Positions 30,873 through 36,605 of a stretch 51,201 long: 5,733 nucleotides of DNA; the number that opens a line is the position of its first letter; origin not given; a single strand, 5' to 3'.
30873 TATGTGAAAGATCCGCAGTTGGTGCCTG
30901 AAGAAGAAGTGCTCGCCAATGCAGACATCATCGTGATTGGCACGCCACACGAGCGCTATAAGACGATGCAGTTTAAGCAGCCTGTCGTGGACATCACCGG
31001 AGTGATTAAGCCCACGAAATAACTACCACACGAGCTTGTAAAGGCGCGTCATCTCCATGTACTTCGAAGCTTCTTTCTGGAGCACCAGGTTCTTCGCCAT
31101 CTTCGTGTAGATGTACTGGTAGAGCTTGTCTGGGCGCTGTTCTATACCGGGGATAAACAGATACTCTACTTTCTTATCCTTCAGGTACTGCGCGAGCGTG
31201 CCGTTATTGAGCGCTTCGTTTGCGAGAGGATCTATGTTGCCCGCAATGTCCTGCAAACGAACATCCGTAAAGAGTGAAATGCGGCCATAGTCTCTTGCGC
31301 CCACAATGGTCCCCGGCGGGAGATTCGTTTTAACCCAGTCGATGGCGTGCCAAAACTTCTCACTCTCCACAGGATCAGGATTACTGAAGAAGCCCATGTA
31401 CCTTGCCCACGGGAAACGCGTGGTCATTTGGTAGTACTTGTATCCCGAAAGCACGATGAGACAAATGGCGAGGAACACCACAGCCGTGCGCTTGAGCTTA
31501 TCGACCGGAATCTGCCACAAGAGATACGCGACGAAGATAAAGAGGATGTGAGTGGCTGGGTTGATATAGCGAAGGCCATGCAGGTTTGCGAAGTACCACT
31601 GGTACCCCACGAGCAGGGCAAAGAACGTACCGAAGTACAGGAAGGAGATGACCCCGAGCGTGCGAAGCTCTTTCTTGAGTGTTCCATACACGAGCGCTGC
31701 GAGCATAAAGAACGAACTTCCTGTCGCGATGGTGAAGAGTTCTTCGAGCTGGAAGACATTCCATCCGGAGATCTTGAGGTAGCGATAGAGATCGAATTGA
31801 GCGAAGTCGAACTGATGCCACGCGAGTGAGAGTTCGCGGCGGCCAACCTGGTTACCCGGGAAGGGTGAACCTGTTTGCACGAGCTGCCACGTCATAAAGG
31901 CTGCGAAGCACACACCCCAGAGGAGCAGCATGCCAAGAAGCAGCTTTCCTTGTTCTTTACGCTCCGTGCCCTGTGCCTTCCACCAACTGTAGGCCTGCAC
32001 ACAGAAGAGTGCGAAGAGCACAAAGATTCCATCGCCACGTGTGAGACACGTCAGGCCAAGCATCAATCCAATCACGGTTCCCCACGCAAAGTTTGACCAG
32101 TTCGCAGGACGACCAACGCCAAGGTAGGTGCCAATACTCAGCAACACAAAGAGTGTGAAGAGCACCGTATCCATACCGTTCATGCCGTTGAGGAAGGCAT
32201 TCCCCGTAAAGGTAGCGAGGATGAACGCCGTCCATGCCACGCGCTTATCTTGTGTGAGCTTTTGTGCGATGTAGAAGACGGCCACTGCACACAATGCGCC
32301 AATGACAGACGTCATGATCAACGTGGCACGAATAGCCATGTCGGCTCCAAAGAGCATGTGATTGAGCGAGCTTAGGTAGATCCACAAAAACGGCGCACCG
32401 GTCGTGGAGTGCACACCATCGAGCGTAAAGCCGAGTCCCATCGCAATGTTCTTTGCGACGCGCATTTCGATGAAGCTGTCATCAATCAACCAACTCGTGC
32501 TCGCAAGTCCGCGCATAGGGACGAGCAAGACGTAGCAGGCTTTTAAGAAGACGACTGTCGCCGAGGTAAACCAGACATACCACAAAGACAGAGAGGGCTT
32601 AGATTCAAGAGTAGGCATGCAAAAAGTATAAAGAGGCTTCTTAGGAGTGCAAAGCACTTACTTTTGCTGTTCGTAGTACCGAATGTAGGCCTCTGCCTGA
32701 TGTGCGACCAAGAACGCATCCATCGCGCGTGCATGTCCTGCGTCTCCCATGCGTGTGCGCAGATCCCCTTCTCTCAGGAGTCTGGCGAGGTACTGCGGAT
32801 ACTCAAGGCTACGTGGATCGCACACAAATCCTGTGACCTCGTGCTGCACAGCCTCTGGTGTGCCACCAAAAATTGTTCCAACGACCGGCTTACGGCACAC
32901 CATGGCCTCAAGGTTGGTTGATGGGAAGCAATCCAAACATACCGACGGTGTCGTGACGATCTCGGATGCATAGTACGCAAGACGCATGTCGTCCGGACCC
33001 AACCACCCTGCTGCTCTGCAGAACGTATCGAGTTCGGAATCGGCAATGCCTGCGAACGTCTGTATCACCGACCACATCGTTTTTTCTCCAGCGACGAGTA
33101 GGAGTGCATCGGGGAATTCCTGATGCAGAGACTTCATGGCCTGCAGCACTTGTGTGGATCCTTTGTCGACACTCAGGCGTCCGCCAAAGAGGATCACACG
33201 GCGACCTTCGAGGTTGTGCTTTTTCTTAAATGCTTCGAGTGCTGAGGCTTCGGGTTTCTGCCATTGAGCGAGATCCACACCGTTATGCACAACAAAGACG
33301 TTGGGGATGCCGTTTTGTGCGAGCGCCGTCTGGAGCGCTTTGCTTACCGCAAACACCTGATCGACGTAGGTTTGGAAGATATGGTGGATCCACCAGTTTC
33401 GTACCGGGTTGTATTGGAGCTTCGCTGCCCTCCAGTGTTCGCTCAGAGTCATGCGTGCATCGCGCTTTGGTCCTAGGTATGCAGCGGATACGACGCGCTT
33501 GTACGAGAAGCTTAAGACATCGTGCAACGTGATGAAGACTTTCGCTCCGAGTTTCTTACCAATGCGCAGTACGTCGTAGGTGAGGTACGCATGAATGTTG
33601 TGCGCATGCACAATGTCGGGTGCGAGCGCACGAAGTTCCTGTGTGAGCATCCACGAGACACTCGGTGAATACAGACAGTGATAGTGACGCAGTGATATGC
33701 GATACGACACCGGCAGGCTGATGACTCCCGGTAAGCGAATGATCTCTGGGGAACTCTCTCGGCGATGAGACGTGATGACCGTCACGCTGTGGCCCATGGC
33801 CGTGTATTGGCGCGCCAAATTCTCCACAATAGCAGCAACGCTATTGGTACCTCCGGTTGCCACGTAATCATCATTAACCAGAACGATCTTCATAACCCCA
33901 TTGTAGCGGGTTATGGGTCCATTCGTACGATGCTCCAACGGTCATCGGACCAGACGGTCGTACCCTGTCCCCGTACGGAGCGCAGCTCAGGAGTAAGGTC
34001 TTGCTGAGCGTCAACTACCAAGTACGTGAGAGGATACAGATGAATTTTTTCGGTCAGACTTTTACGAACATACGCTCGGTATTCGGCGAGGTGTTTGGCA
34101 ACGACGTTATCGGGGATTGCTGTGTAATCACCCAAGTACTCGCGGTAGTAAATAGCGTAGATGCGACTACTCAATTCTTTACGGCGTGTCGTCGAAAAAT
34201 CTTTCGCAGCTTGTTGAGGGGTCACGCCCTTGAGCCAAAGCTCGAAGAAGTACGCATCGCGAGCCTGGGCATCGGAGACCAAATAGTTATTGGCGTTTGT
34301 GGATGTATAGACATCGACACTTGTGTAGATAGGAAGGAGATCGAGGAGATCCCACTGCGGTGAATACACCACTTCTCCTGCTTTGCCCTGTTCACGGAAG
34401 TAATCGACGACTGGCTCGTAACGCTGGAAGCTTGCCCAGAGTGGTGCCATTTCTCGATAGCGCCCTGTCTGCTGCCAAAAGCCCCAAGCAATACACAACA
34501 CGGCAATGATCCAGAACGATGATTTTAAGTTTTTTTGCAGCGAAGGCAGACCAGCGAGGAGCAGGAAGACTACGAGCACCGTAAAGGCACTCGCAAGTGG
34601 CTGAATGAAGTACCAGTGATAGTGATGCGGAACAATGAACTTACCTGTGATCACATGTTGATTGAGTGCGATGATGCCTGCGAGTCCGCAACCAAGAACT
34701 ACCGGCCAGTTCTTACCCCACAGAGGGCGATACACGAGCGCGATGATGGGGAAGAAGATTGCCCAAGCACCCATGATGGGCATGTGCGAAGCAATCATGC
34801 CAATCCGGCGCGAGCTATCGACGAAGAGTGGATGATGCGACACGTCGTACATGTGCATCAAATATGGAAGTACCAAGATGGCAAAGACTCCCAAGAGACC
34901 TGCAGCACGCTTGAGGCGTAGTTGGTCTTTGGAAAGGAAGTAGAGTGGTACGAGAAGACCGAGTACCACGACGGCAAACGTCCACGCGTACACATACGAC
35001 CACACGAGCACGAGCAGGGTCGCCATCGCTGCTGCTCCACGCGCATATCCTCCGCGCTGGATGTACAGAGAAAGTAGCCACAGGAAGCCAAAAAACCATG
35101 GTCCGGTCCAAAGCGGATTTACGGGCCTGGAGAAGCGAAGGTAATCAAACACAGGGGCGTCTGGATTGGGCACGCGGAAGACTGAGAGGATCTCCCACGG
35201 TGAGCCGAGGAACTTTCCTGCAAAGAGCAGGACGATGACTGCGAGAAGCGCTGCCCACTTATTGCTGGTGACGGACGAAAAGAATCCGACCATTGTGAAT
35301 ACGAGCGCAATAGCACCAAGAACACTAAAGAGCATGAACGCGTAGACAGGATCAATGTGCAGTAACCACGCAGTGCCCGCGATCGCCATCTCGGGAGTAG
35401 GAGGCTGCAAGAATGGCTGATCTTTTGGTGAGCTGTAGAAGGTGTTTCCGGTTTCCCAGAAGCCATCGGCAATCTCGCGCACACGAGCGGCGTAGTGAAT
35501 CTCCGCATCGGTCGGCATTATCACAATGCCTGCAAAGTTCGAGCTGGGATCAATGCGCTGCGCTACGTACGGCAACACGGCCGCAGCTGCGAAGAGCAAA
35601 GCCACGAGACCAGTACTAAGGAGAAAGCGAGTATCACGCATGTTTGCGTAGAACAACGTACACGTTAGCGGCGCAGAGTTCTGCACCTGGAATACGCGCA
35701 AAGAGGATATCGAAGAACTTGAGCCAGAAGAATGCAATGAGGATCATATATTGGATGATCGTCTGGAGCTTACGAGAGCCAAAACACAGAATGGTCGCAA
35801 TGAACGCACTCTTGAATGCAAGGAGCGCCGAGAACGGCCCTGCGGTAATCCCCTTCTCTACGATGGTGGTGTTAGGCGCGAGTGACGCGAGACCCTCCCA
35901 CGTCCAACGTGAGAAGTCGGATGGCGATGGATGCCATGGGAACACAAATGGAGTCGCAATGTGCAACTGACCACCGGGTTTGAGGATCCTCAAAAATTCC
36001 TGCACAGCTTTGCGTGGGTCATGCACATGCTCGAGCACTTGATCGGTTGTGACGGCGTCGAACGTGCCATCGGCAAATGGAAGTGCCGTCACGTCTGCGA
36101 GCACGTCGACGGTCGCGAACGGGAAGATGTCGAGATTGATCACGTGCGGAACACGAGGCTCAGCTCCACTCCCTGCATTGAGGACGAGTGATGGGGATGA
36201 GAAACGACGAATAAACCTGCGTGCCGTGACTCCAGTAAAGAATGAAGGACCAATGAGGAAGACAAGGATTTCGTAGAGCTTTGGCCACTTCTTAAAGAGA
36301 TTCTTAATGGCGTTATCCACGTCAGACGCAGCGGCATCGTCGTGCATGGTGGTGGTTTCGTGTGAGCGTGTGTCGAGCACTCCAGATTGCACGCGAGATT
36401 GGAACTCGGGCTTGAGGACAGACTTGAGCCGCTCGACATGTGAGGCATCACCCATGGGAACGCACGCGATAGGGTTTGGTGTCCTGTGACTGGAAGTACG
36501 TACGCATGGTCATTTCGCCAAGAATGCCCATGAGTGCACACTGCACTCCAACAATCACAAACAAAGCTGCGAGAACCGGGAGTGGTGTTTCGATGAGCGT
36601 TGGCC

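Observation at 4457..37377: Repeated triad of methyltransferase, Dpm1/GtrB-like GT2 and GT-C membrane glycosyltransferase (four to five modules in one locus)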

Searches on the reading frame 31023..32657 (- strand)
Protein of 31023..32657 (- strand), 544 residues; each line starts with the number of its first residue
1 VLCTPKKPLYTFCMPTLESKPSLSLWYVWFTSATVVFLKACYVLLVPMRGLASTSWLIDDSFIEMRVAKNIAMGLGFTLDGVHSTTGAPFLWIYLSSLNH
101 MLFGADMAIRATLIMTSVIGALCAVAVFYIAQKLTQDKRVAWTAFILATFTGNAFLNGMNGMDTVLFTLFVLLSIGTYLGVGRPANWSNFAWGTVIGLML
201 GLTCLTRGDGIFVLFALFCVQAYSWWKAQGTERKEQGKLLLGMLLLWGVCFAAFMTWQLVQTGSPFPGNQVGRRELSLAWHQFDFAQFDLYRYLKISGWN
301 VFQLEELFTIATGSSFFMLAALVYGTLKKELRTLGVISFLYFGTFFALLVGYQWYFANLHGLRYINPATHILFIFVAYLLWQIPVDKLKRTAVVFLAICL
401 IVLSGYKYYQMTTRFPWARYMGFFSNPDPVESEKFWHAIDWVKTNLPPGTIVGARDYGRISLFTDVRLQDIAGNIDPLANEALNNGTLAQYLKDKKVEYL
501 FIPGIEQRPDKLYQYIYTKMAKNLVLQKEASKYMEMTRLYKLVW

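Call 5: search_protein_families(library=pfam, proteins=[window:31023-32657:-], max_evalue=0.01)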
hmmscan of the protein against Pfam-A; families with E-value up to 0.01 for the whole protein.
window:31023-32657:- (544 aa): 1 family
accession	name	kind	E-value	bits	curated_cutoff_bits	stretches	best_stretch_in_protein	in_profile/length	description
PF02366.24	PMT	-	6.3e-09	36.2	22.7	1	87-254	61-233/245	Dolichyl-phosphate-mannose-protein mannosyltransferase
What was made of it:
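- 31023..32618 (-): M4: GT-C protein of the PMT type, the last gene of the G5 operon. Pfam PMT 36.2 bits, above the cut-off of 22.7, covering profile positions 61-233 (call 5).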

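Call 9: search_protein_families(library=ncbifam, proteins=[window:31023-32618:-], max_evalue=0.01)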
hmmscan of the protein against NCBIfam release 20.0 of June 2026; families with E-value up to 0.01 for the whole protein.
window:31023-32618:- (531 aa): 1 family
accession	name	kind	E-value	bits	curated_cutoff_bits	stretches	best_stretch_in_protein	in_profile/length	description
NF047440.1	LA3751_2_3_fam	subfamily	5.9e-08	32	200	1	76-398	82-385/460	LA_3751/LA_3752 family putative glycosyltransferase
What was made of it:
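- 31023..32618 (-): NCBIfam LA_3751/3752 family 6e-8 (call 9).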

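Call 25: search_solved_structures(query=window:31023-32618:-, max_evalue=10)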
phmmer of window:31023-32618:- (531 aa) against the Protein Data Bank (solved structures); distinct sequences matched with E-value up to 10: 0.

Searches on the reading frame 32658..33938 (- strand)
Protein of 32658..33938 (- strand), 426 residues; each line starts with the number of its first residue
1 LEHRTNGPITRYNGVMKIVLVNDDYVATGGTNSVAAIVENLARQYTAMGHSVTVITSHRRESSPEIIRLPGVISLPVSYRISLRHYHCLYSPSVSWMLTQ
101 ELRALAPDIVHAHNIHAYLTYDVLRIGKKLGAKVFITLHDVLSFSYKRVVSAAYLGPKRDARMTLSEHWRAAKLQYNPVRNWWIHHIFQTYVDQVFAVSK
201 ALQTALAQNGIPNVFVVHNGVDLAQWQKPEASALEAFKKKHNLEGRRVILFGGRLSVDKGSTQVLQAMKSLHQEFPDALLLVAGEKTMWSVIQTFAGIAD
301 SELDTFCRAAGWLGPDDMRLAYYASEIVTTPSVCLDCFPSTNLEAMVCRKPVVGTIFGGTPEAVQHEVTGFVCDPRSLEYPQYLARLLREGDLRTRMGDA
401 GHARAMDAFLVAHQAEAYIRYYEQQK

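Call 5: search_protein_families(library=pfam, proteins=[window:32658-33938:-], max_evalue=0.01)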
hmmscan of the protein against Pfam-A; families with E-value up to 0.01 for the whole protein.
window:32658-33938:- (426 aa): 5 families
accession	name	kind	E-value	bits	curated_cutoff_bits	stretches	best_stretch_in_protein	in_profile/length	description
PF13439.12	Glyco_transf_4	-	1.3e-23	84.4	28.5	1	34-224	4-169/170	Glycosyltransferase Family 4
PF00534.26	Glycos_transf_1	-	5.1e-23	81.9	26.4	1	236-402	4-170/172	Glycosyl transferases group 1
PF13692.12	Glyco_trans_1_4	-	4.9e-18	66.2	27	1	247-382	2-134/142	Glycosyl transferases group 1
PF13579.12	Glyco_trans_4_4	-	1.3e-15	58.5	29.7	1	34-220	3-158/158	Glycosyl transferase 4-like domain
PF08323.17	Glyco_transf_5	-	0.0018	18.4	22.7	0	101-201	124-219/239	Starch synthase catalytic domain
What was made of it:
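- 32658..33938 (-): GT4 glycosyltransferase between M5 and M4. Pfam (call 5).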

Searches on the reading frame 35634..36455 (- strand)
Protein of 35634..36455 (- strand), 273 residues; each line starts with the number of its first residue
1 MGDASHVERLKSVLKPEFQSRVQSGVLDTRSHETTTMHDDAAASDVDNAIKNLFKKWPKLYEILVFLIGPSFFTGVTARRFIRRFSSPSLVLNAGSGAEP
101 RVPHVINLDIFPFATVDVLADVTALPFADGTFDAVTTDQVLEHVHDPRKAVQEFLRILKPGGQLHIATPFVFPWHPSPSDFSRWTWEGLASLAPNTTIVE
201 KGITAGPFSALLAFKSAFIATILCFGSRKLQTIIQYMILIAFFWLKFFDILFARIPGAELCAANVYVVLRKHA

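Call 6: search_protein_families(library=pfam, proteins=[window:35634-36455:-], max_evalue=0.01)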
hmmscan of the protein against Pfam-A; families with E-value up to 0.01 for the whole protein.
window:35634-36455:- (273 aa): 8 families
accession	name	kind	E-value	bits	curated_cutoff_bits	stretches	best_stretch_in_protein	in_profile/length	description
PF08241.18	Methyltransf_11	-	1.1e-14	55.3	21.2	1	118-165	47-94/95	Methyltransferase domain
PF13489.12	Methyltransf_23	-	1.2e-10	41.8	27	1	100-187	42-135/164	Methyltransferase domain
PF13649.12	Methyltransf_25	-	9.8e-09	36.2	27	1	119-162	52-97/97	Methyltransferase domain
PF13847.12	Methyltransf_31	-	1e-07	32.2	27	1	120-169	61-112/145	Methyltransferase domain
PF01209.24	Ubie_methyltran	-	1.2e-07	31.8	20.1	1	119-166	104-151/233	ubiE/COQ5 methyltransferase family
PF08242.18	Methyltransf_12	-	4.9e-06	27.6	30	1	127-164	64-98/98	Methyltransferase domain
PF20922.3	Anamorsin_N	-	0.0024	18.1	27.1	1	120-169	40-90/163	Anamorsin, N-terminal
PF05148.21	Methyltransf_8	-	0.003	17.9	27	1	104-167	95-157/219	Hypothetical methyltransferase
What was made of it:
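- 35634..36455 (-): MT11_c: SAM methyltransferase with two predicted C-terminal TM helices, lying between G5 and M5. Pfam Methyltransf_11 55 bits (call 6).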
